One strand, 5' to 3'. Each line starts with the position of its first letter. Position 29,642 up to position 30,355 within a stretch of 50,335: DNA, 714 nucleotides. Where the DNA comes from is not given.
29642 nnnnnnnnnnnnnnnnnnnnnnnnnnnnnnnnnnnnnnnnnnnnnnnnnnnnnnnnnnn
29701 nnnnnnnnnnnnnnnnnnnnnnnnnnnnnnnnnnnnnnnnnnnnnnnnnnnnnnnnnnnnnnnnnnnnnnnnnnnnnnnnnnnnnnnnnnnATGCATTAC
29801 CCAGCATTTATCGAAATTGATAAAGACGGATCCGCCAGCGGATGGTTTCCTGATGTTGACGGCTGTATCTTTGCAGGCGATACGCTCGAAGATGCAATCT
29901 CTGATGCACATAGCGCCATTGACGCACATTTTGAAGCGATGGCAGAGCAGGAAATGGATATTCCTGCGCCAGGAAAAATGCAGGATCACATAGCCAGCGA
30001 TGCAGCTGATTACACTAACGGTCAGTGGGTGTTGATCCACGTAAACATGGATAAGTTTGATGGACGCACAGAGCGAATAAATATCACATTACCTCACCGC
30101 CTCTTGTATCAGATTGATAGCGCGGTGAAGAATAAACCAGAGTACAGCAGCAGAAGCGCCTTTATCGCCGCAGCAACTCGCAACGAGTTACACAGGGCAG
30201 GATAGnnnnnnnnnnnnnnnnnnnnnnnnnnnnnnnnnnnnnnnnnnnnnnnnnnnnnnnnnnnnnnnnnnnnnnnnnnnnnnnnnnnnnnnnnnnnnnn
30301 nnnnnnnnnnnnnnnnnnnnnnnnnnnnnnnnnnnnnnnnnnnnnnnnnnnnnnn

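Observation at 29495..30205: HicAB toxin-antitoxin module embedded in the late region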

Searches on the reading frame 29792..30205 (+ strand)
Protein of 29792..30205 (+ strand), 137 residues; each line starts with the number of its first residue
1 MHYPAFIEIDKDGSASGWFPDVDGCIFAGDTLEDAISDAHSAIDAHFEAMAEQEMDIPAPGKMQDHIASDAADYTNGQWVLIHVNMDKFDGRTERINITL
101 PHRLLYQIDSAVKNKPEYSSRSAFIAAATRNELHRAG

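Call 3: search_protein_families(library=pfam, proteins=[window:29792-30205:+], max_evalue=0.01)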
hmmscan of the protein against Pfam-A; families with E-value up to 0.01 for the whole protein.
window:29792-30205:+ (137 aa): 1 family
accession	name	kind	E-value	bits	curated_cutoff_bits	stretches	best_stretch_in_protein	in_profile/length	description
PF15919.11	HicB_lk_antitox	-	8.6e-34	116.8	27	1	3-128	1-122/123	HicB_like antitoxin of bacterial toxin-antitoxin system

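Call 9: search_dna_similar(query=window:29792-30205:+, collection=phages, mode=protein, max_rows=30)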
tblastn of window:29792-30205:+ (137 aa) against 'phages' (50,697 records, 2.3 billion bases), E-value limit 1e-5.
Records with a match: 35; places in all: 35; records where one place covers at least 80% of the query: 35.
Best place of each record, by identity: <60% 35.
By first word of the organism name: Acinetobacter 11; Moraxella 6; Pseudomonas 5; Haemophilus 4; Ralstonia 4; Klebsiella 1; Bacteriophage 1; Paracoccus 1; Citrobacter 1; Pasteurella 1.
By host as written in the record: - 6; Moraxella catarrhalis 6; Acinetobacter baumannii 5; Ralstonia solanacearum 4; Acinetobacter sp. 2; Pseudomonas aeruginosa WH-SGI-V-07174 2; Acinetobacter baumannii NIPH 329 1; Acinetobacter baumannii 090888 1; and 8 more.
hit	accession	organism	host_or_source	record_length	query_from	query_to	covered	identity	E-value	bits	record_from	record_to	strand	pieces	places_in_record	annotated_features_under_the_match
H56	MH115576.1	Acinetobacter phage AM106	Acinetobacter baumannii NIPH 329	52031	1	134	98%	40.0%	3e-18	85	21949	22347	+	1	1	putative antitoxin HicB3-type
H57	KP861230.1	Acinetobacter phage YMC11/11/R3177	Acinetobacter sp.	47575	1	134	98%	39.3%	1e-17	83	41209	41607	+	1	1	hypothetical protein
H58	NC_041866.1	Acinetobacter phage YMC11/11/R3177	Acinetobacter sp.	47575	1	134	98%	39.3%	1e-17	83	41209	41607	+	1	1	toxin-antitoxin system HicB-like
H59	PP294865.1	Acinetobacter phage vB_AbaS_Gln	Acinetobacter baumannii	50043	1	134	98%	39.3%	1e-17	83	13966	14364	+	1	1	antitoxin HicB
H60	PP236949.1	Acinetobacter phage vB_AbaS_SA1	Acinetobacter baumannii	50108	1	134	98%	39.3%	1e-17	83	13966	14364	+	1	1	antitoxin HicB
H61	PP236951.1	Acinetobacter phage vB_AbaS_Eva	Acinetobacter baumannii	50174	1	134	98%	39.3%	1e-17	83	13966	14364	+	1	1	CopG family DNA-binding protein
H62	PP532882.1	Acinetobacter phage Abau_Attikon1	Acinetobacter baumannii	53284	1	134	98%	39.3%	1e-17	83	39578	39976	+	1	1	CopG family DNA-binding protein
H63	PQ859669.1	Acinetobacter phage phi1_092021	Acinetobacter baumannii 090888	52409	1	134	98%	39.3%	2e-17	82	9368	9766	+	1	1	toxin-antitoxin system HicB-like protein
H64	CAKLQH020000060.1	Acinetobacter phage MD-2021a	not known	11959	1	134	98%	39.3%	4e-17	82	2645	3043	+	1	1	DNA-binding protein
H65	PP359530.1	Acinetobacter phage vB_AbaSI_1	Acinetobacter baumannii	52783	1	134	98%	39.3%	4e-17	82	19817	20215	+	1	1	type II toxin-antitoxin system HicB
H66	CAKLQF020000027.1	Acinetobacter phage MD-2021a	not known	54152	1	134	98%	39.3%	4e-17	82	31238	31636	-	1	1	DNA-binding protein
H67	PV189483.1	Klebsiella phage KpnBHU6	Klebsiella pneumoniae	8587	1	136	99%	37.5%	7e-22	95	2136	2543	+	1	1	record has no annotation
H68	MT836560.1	Bacteriophage sp.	human fecal samples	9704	1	135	99%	37.5%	3e-15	76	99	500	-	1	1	record has no annotation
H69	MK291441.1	Paracoccus phage vB_PbeS_Pben1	Paracoccus bengalensis DSM 17099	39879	1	136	99%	36.5%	5e-12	67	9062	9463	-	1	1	type II toxin-antitoxin HicB family antitoxin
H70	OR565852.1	Citrobacter phage phiNP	Citrobacter rodentium DBS100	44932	1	126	92%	39.4%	1e-13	72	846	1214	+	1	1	hicB: HicB-like antitoxin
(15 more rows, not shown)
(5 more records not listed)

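Call 17: find_homologous_proteins(query=window:29792-30205:+)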
Query window:29792-30205:+ (137 aa): 85 proteins with E <= 0.001 among 97 candidates.
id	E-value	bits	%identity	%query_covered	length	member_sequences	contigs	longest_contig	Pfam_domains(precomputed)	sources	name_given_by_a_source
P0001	4.9e-87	307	99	100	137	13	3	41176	PF15919.12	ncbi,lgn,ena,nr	ncbi:TPA: type II toxin-antitoxin system HicB family antitoxin [Klebsiella quasipneumoniae subsp. si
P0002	2.3e-71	256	84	100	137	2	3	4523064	PF15919.12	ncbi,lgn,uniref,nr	ncbi:type II toxin-antitoxin system HicB family antitoxin [Cronobacter muytjensii]|uniref:type II to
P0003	6.5e-70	252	82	100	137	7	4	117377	PF15919.12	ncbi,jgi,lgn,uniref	ncbi:type II toxin-antitoxin system HicB family antitoxin [Atlantibacter hermannii]|uniref:type II t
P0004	9.3e-69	248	79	99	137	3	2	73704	PF15919.12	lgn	-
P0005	2.1e-68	247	79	99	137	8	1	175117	PF15919.12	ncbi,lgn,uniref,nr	ncbi:Uncharacterised protein family (UPF0150) [Yersinia bercovieri]|uniref:type II toxin-antitoxin s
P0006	2.9e-68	246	77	100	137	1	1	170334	PF15919.12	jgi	jgi:predicted RNase H-like HicB family nuclease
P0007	1.6e-67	244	77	99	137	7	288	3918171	PF15919.12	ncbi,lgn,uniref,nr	ncbi:type II toxin-antitoxin system HicB family antitoxin [Erwinia amylovora]|uniref:Uncharacterized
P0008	1.0e-66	241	78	99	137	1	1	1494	PF15919.12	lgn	-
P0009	1.6e-66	241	76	99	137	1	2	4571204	PF15919.12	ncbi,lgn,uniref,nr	ncbi:type II toxin-antitoxin system HicB family antitoxin [Scandinavium goeteborgense]|uniref:type I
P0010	2.9e-66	240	75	100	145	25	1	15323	PF15919.12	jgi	jgi:predicted RNase H-like HicB family nuclease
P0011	3.2e-66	240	76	99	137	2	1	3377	PF15919.12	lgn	-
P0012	3.8e-66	239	79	97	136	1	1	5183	PF15919.12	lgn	-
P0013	2.1e-65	237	75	100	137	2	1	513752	PF15919.12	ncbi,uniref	ncbi:type II toxin-antitoxin system HicB family antitoxin [Erwinia sp. AnSW2-5]|uniref:type II toxin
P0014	4.2e-65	236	74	99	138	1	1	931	PF15919.12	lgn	-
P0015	8.6e-65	235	78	100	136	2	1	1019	PF15919.12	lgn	-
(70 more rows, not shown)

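Call 20: search_solved_structures(query=window:29792-30205:+, max_evalue=0.01, show_alignments=3)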
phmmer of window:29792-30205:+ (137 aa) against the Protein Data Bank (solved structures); distinct sequences matched with E-value up to 0.01: 3.
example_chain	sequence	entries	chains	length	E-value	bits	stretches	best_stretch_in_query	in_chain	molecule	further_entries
4p78_A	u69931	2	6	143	2.6e-17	66.6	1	1-132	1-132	HicB3 antitoxin | Antitoxin HicB3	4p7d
6g1n_A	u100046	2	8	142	1e-15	61.5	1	2-133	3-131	antitoxin HicB | HicB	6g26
6g1c_V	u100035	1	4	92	2.3e-05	27.9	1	2-86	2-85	Antitoxin HicB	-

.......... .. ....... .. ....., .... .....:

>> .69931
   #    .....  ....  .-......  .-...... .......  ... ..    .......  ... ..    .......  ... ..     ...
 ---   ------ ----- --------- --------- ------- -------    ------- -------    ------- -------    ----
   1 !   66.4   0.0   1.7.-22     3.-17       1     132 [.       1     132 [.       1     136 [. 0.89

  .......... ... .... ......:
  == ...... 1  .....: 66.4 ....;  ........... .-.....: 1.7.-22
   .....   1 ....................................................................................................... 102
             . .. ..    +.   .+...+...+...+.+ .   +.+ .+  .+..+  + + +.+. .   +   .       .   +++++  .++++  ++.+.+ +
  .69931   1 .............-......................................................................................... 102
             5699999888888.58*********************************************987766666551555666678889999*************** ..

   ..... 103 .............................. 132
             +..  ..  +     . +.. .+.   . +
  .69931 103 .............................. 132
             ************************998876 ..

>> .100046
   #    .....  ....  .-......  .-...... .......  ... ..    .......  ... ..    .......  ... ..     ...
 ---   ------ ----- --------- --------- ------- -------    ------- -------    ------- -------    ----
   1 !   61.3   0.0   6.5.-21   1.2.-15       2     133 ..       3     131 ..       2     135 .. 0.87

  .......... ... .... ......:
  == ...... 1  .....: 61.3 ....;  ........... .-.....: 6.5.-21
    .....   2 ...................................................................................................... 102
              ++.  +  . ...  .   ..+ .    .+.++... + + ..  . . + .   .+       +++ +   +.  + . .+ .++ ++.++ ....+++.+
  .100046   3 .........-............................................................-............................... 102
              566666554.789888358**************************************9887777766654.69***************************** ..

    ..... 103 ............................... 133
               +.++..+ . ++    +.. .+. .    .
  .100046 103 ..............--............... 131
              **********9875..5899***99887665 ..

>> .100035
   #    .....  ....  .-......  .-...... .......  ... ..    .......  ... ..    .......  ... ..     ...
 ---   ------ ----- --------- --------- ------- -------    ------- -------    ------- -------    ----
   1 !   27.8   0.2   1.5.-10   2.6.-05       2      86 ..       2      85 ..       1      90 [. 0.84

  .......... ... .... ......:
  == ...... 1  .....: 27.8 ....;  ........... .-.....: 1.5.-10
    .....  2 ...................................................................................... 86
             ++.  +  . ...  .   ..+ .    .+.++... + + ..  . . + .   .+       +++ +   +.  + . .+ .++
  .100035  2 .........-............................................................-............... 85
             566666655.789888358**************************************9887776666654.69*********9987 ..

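Call 21: find_related_loci(query=A1, collection=genome_contigs, flank=6000)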
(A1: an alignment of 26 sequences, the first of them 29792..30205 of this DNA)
Query A1 (137 aa) in genome_contigs; peptide patterns used: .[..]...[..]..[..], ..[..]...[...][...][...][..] (x = any residue, [..] = any of these).
162 stretches matched a pattern; 106 encode a relative of the query (tblastn E <= 1e-3); the best 80 are kept; 80 distinct loci.
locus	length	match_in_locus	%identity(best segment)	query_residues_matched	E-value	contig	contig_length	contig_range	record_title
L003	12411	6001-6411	75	1-137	9e-71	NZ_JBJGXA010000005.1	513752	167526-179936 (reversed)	Erwinia sp. AnSW2-5 AnSW2_5_trimmed_(paired)_contig_5, whole genome shotgun sequence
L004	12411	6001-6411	74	1-137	1e-69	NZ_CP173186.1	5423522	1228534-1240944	Serratia aquatilis strain 2015-2462-01 chromosome, complete genome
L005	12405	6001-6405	66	1-135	7e-62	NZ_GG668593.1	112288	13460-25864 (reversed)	Proteus mirabilis ATCC 29906 SCAFFOLD18, whole genome shotgun sequence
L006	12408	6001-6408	63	1-136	3e-60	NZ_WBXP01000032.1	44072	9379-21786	Shimwellia pseudoproteus strain DSM 3038 DSM3038_32, whole genome shotgun sequence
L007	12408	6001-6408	64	1-136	3e-59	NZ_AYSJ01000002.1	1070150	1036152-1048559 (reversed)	Photorhabdus khanii NC19 PTE_gnl_UNH_Scaf_2.2, whole genome shotgun sequence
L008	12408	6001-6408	63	1-136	9e-59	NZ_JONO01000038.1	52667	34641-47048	Photorhabdus australis DSM 17609 BO26DRAFT_scaffold00033.33_C, whole genome shotgun sequence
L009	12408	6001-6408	63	1-136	2e-58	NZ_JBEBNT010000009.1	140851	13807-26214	MAG: Providencia sp. isolate T1.bin.162 NODE_324_length_140851_cov_220.751264, whole genome shotgun sequence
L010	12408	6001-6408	63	1-136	2e-58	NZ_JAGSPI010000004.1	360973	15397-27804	Providencia vermicola strain DSM 17385 Scaffold04, whole genome shotgun sequence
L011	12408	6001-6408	63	1-136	2e-58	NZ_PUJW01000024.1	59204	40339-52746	Photorhabdus cinerea strain DSM 19724 scaffold_0024, whole genome shotgun sequence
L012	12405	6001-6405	62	1-135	6e-58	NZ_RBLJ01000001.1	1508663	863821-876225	Photorhabdus asymbiotica strain DSM 15149 Ga0236268_11, whole genome shotgun sequence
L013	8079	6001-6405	64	1-135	1e-57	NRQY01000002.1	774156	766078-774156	Morganella morganii strain MMsCG plasmid unnamed1 Scaffolds2, whole genome shotgun sequence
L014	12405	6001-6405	64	1-135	6e-57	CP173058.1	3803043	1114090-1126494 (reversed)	Morganella morganii strain CYJ1 chromosome, complete genome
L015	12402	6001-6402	63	1-134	6e-57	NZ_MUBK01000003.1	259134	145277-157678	Xenorhabdus beddingii strain DSM 4764 Xbed_3, whole genome shotgun sequence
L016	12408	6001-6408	60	1-136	6e-57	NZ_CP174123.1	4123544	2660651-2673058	Providencia sp. PAZ2 chromosome, complete genome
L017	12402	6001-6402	63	1-134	2e-56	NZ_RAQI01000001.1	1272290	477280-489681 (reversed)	Xenorhabdus ehlersii strain DSM 16337 Ga0242589_11, whole genome shotgun sequence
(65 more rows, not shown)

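Call 25: find_encoding_contigs(protein=P0001, flank=8000, max_places=4)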
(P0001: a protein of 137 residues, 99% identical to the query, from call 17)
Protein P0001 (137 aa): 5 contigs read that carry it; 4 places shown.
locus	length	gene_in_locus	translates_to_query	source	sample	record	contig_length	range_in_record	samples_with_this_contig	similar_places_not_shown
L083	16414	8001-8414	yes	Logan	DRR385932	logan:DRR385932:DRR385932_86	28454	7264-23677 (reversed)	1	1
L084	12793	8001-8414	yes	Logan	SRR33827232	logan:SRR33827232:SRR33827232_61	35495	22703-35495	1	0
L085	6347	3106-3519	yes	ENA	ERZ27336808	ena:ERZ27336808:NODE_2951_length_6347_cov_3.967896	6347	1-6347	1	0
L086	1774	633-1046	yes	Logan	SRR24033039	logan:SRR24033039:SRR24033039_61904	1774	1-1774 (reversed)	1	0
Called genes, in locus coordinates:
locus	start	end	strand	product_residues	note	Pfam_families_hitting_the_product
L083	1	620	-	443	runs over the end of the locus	PF25145:NfeD1b_N, PF01343:Peptidase_S49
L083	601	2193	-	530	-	PF05136:Phage_portal_2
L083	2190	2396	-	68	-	PF02831:gpW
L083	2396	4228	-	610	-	PF05876:GpA_ATPase, PF20454:GpA_nuclease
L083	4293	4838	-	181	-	PF07471:Phage_Nu1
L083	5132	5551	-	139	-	-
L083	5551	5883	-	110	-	-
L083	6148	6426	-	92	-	-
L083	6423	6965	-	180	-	PF05838:Glyco_hydro_108, PF09374:PG_binding_3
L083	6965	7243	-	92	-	PF05449:Phage_holin_3_7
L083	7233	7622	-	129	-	PF16931:Phage_holin_8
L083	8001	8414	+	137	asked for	PF15919:HicB_lk_antitox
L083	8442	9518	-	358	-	PF01555:N6_N4_Mtase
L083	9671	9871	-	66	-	-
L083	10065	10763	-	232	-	PF06323:Phage_antiter_Q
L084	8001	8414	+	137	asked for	PF15919:HicB_lk_antitox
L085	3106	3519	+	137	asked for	PF15919:HicB_lk_antitox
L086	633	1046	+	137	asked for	PF15919:HicB_lk_antitox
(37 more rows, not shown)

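Call 26: find_encoding_contigs(protein=P0002, flank=6000, max_places=3)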
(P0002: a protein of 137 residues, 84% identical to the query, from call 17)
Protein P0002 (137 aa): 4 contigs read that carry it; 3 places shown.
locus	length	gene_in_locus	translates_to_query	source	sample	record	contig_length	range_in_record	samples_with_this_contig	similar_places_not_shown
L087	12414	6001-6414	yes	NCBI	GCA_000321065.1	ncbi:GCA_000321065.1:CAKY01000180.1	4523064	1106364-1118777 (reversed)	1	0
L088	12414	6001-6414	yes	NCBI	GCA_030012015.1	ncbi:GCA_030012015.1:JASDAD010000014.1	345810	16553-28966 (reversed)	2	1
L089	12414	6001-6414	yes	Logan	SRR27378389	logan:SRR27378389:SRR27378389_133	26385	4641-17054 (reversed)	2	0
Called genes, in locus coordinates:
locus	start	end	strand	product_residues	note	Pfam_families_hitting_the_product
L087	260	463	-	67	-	PF24729:Acb2_Tad1_hairpin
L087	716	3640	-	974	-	-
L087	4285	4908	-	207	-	PF00182:Glyco_hydro_19 (weak)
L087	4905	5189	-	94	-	PF05449:Phage_holin_3_7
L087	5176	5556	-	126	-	PF16931:Phage_holin_8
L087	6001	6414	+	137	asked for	PF15919:HicB_lk_antitox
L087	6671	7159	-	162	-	PF00684:DnaJ_CXXCXGXG (weak), PF03589:Antiterm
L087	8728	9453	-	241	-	PF09669:Phage_pRha, PF03374:ANT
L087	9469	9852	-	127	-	PF05866:RusA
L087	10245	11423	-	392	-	PF05869:Dam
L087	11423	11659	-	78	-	PF06069:PerC (weak)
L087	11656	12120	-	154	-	PF09524:Phg_2220_C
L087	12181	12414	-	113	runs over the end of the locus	PF13730:HTH_36, PF21984:DnaD_N (weak), PF00392:GntR (weak)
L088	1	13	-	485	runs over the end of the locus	PF00535:Glycos_transf_2 (weak)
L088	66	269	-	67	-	-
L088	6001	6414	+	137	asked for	PF15919:HicB_lk_antitox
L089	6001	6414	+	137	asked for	PF15919:HicB_lk_antitox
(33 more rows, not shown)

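Call 27: find_encoding_contigs(protein=P0003, flank=6000, max_places=2)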
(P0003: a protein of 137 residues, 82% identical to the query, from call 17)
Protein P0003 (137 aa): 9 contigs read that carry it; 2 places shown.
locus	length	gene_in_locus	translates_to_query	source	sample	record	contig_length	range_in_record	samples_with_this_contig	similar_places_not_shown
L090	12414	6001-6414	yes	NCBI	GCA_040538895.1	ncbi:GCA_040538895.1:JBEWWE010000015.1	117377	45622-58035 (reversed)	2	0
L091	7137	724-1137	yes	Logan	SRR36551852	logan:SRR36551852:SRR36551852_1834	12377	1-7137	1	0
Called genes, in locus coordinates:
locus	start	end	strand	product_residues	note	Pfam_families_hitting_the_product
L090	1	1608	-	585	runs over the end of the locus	PF03354:TerL_ATPase, PF20441:TerL_nuclease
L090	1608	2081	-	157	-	PF05119:Terminase_4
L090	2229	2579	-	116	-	PF01844:HNH, PF14279:HNH_5 (weak)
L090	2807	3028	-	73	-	-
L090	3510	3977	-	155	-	PF03245:Phage_lysis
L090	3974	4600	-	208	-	PF00182:Glyco_hydro_19 (weak)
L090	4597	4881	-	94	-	PF05449:Phage_holin_3_7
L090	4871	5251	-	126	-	PF16931:Phage_holin_8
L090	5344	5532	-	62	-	-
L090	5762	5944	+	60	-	PF07927:HicA_toxin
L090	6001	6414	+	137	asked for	PF15919:HicB_lk_antitox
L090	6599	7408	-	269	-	PF27659:CHP02642 (faint), PF03589:Antiterm, PF00684:DnaJ_CXXCXGXG (weak), PF03589:Antiterm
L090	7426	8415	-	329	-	PF06147:DUF968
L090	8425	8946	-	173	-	-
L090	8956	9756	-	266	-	PF04383:KilA-N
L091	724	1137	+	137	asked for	PF15919:HicB_lk_antitox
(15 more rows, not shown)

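Call 28: find_encoding_contigs(protein=P0005, flank=6000, max_places=2)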
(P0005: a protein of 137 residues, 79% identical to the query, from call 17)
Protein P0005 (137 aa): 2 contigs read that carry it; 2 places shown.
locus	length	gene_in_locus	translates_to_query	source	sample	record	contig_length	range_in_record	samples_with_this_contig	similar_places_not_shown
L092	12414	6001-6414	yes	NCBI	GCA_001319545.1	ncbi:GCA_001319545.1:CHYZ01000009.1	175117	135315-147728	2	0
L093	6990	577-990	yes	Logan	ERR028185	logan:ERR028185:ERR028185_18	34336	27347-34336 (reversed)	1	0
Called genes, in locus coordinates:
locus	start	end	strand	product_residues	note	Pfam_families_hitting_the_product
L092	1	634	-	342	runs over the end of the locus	PF03592:Terminase_2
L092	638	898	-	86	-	-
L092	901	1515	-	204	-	PF25680:Mom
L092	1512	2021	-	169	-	PF02195:ParB_N (weak)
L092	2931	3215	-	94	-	PF24729:Acb2_Tad1_hairpin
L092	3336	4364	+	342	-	PF10546:P63C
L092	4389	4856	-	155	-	PF03245:Phage_lysis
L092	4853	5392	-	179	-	PF00959:Phage_lysozyme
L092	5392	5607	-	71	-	PF04971:Phage_holin_2_1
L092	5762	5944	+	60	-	PF07927:HicA_toxin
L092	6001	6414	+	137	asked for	PF15919:HicB_lk_antitox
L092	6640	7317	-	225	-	PF06323:Phage_antiter_Q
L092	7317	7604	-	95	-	PF07102:YbcO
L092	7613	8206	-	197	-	PF07105:DUF1367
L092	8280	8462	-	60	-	PF27490:Rem (faint)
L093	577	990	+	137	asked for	PF15919:HicB_lk_antitox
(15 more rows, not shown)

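Call 29: find_encoding_contigs(protein=P0007, flank=6000, max_places=2)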
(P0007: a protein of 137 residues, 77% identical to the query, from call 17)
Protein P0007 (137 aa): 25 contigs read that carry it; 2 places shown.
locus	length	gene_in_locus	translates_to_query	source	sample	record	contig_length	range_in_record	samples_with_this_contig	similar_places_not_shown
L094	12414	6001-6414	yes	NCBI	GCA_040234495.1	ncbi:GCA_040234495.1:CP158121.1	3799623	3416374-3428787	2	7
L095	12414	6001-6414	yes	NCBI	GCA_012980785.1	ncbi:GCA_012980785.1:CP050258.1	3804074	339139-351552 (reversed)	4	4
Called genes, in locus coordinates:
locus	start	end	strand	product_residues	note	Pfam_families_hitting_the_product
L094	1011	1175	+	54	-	PF06183:DinI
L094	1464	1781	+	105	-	PF04138:GtrA_DPMS_TM (weak)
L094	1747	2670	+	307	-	PF00535:Glycos_transf_2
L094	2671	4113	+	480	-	PF14264:Glucos_trans_II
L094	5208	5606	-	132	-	PF05106:Phage_holin_3_1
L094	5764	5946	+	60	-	PF07927:HicA_toxin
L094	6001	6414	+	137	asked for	PF15919:HicB_lk_antitox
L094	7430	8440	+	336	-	-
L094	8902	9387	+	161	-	-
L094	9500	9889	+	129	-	-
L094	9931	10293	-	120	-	PF06530:Phage_antitermQ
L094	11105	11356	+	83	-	PF11112:PyocinActivator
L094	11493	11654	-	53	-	-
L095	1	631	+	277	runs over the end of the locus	PF00589:Phage_integrase (weak)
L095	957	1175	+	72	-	PF06183:DinI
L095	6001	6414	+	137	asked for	PF15919:HicB_lk_antitox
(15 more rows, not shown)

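Call 50: search_protein_families(library=padloc, proteins=[window:29792-30205:+], max_evalue=0.001)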
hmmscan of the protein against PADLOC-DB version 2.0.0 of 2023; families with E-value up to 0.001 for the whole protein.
window:29792-30205:+ (137 aa): 0 families

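Call 51: search_protein_families(library=ncbifam, proteins=[window:29792-30205:+], max_evalue=0.001)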
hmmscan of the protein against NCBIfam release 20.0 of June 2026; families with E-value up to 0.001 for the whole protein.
window:29792-30205:+ (137 aa): 1 family
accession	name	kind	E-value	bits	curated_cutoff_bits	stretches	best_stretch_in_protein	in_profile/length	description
NF041551.1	YlcI_YnfO_N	subfamily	1.2e-06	28.4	30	1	93-135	2-41/42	YlcI/YnfO family protein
